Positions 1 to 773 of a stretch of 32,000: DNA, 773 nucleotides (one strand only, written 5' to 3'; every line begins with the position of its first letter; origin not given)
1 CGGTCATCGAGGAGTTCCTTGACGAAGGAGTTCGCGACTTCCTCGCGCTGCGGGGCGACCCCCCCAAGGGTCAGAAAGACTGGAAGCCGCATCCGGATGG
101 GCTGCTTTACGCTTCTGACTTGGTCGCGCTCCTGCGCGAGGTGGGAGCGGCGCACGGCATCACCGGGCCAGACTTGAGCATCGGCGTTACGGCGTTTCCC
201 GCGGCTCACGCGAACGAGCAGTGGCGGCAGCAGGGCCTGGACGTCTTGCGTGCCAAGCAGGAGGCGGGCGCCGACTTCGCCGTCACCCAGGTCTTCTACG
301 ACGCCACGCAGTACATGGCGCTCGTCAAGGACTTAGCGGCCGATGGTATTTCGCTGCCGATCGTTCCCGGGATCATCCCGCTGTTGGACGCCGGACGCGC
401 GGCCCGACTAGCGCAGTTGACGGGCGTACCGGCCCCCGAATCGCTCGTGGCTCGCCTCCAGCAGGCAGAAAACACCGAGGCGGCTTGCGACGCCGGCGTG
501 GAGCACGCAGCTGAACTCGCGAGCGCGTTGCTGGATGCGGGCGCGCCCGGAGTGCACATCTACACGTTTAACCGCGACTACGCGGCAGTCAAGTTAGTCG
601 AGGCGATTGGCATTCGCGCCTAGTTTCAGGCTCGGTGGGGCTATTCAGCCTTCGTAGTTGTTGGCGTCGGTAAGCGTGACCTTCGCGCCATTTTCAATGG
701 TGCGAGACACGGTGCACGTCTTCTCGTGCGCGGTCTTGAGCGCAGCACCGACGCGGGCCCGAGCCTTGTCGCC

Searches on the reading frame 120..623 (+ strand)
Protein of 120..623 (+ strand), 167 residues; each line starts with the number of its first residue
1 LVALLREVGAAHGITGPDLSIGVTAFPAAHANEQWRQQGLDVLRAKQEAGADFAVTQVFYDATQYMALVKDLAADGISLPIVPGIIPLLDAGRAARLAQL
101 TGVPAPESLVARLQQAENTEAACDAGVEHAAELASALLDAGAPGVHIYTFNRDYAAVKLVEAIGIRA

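Call 8: search_protein_families(library=pfam, proteins=[window:120-623:+], max_evalue=0.01)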
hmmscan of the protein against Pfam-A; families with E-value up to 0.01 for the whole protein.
window:120-623:+ (167 aa): 1 family
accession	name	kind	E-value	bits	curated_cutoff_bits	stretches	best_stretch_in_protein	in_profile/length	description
PF02219.23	MTHFR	-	5.6e-35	121.5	24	1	15-164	137-287/287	Methylenetetrahydrofolate reductase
